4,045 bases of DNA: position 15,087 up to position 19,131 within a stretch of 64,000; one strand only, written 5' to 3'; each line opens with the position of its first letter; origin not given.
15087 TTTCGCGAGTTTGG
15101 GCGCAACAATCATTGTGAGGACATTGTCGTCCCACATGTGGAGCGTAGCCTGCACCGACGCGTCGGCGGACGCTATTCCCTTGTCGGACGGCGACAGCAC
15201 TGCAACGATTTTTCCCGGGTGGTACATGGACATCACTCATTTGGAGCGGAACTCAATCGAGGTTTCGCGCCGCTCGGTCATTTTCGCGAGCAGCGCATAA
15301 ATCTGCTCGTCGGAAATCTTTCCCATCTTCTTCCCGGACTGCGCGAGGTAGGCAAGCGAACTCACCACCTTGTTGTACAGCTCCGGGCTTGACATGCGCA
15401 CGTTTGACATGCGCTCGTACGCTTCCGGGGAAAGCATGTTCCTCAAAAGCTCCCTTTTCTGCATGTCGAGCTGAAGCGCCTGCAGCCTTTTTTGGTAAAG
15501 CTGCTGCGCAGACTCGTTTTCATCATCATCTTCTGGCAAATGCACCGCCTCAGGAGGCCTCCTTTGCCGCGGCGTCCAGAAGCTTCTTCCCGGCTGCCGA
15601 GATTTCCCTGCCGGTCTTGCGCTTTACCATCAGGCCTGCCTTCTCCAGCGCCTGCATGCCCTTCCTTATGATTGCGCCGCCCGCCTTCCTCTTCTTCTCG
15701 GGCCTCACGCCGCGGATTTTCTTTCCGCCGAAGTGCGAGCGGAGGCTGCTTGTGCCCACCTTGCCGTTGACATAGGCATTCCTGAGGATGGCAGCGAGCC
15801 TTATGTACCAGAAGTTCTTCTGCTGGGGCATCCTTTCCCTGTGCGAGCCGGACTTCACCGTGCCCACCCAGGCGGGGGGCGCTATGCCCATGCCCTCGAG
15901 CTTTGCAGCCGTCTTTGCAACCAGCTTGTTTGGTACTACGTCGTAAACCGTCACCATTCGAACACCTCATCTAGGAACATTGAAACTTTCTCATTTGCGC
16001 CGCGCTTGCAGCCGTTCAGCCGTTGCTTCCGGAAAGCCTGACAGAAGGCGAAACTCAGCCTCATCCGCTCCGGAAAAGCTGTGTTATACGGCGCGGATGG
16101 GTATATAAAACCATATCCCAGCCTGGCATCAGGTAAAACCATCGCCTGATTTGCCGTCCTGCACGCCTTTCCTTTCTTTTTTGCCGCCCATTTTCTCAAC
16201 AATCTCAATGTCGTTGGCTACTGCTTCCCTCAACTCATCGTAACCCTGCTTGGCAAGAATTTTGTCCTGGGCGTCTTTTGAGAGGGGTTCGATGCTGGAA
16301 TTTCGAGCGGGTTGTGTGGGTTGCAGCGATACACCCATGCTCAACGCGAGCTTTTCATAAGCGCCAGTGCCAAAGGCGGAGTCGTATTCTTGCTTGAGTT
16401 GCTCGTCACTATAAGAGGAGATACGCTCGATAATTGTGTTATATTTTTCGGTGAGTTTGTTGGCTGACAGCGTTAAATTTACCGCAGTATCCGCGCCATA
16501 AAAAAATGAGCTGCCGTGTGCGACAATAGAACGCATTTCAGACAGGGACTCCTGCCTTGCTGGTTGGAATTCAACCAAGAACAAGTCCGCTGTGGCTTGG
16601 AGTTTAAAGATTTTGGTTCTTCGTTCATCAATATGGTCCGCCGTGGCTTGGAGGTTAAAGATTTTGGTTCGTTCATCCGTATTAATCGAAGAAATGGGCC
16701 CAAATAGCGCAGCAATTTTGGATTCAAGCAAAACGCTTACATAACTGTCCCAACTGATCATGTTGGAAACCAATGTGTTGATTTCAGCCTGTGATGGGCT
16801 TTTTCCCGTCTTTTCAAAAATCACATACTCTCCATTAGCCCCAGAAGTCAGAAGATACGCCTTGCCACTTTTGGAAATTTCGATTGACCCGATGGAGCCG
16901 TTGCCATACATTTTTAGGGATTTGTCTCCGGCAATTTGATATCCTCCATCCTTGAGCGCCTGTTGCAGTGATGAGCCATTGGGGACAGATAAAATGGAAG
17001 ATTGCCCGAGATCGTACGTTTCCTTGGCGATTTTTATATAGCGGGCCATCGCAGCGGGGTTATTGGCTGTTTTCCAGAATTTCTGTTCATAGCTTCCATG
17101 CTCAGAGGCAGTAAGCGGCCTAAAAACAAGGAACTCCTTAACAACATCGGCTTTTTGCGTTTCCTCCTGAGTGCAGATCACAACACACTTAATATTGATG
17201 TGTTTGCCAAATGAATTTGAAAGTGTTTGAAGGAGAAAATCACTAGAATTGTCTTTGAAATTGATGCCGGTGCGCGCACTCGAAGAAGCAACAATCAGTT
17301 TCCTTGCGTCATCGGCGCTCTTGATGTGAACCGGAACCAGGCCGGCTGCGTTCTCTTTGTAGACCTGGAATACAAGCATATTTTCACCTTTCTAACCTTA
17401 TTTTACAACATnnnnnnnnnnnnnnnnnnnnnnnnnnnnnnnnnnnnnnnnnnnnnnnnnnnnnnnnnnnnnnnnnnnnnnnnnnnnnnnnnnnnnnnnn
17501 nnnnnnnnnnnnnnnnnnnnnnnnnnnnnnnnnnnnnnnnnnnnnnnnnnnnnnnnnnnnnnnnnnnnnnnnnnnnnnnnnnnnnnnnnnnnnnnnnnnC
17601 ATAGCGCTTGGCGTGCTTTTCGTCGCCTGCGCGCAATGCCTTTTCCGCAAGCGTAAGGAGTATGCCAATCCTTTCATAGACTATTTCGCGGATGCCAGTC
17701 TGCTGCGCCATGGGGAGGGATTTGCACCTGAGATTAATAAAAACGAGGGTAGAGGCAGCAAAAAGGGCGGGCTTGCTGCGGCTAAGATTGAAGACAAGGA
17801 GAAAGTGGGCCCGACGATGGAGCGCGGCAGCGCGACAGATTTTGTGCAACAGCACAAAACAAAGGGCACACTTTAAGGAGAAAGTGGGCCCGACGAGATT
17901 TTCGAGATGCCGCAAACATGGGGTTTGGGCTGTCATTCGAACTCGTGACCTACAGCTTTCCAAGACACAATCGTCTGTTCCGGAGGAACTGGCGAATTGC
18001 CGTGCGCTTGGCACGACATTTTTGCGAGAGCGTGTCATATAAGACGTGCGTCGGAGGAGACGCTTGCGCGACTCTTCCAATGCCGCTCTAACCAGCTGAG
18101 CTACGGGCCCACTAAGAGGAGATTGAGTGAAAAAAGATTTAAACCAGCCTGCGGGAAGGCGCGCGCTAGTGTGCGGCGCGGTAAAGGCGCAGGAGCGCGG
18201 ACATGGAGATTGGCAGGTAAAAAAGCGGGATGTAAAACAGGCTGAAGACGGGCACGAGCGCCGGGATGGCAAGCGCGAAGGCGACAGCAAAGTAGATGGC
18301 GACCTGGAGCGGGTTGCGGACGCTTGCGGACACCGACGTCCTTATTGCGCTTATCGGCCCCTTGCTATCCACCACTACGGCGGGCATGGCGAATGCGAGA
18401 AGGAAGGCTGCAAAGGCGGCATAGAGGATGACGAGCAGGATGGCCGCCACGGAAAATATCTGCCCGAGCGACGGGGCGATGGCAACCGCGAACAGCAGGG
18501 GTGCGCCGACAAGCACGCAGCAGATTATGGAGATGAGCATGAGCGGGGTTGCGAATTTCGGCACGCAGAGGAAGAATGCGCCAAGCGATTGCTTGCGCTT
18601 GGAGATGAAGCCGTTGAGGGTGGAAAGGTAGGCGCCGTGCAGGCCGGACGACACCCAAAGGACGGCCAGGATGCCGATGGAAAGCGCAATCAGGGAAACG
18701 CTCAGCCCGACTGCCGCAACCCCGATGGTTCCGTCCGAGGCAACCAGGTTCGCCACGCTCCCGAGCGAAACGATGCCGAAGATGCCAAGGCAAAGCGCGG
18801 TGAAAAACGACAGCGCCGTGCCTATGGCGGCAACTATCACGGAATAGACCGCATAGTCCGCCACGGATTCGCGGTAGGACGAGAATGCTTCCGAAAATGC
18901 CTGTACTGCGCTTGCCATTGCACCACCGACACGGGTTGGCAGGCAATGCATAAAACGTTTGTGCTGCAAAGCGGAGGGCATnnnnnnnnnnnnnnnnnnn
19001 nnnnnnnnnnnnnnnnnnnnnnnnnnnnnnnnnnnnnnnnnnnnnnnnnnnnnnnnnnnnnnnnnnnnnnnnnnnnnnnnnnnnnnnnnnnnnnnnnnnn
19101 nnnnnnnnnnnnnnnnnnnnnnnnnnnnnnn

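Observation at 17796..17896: Exact 22-nt duplication of a tRNA 3' end between the tRNA and the RNase P protein gene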

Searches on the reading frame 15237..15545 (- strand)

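Call 10: search_protein_families(library=pfam, proteins=[window:15237-15545:-], max_evalue=0.01)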
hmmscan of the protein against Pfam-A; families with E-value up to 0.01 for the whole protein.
window:15237-15545:- (102 aa): 1 family
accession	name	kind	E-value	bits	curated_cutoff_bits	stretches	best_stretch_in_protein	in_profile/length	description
PF01984.25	dsDNA_bind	-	1.6e-17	64.1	26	1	12-101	15-105/106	Double-stranded DNA-binding domain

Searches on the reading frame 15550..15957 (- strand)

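Call 10: search_protein_families(library=pfam, proteins=[window:15550-15957:-], max_evalue=0.01)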
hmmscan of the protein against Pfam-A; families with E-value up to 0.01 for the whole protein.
window:15550-15957:- (135 aa): 1 family
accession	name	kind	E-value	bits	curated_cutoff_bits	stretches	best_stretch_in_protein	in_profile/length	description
PF01090.25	Ribosomal_S19e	-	5.2e-43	146.5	29.4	1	3-133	1-133/137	Ribosomal protein S19e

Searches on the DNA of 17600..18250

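Call 7: search_rna_families(source=window, start=17600, end=18250, threshold=evalue, max_evalue=10, show_alignments=5)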
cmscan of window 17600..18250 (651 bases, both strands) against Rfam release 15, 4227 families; matches with E-value up to 10: 2.
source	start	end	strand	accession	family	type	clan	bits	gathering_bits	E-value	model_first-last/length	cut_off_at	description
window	17775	17831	+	RF00312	snoZ206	Gene; snRNA; snoRNA; CD-box;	-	14.8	50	7.8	1-129/129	no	Small nucleolar RNA Z206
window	18009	18082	+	RF02564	naRNA4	Gene; sRNA;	-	14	59.5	8.5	1-77/77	no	Nucleoid-associated noncoding RNA 4 (CssrE)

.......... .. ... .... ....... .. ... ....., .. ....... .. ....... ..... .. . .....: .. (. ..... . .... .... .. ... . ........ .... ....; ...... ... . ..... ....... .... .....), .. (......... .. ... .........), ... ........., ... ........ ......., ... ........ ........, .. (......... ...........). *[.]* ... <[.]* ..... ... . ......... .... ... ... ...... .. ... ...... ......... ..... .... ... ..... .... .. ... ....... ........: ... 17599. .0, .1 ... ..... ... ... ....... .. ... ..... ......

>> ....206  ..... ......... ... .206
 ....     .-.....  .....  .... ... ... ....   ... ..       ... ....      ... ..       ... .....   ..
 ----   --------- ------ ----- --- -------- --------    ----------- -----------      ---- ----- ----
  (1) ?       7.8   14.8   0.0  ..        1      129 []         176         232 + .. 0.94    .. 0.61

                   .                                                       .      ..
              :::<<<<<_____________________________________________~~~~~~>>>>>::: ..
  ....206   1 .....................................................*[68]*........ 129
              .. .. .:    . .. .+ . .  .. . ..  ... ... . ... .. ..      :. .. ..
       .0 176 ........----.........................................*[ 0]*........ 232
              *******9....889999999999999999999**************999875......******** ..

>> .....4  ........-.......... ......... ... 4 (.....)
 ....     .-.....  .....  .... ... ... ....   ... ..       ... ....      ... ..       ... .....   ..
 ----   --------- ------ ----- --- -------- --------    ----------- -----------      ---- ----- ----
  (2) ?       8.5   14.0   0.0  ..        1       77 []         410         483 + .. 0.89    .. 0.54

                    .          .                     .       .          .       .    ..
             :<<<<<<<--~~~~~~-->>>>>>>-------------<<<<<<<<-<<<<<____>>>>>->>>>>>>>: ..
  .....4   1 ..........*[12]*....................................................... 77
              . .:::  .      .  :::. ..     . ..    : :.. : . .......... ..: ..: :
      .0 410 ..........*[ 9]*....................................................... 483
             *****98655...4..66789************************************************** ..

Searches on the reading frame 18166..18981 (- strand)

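Call 10: search_protein_families(library=pfam, proteins=[window:18166-18981:-], max_evalue=0.01)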
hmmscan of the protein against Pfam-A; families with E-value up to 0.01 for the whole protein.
window:18166-18981:- (271 aa): 2 families
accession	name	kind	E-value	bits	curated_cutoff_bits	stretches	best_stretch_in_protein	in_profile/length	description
PF24400.1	DUF7544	-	1.1e-07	31.8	27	1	147-259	125-238/302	Family of unknown function (DUF7544)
PF25231.1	DUF7847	-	0.00059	19.6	28.7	1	147-245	102-200/252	Domain of unknown function (DUF7847)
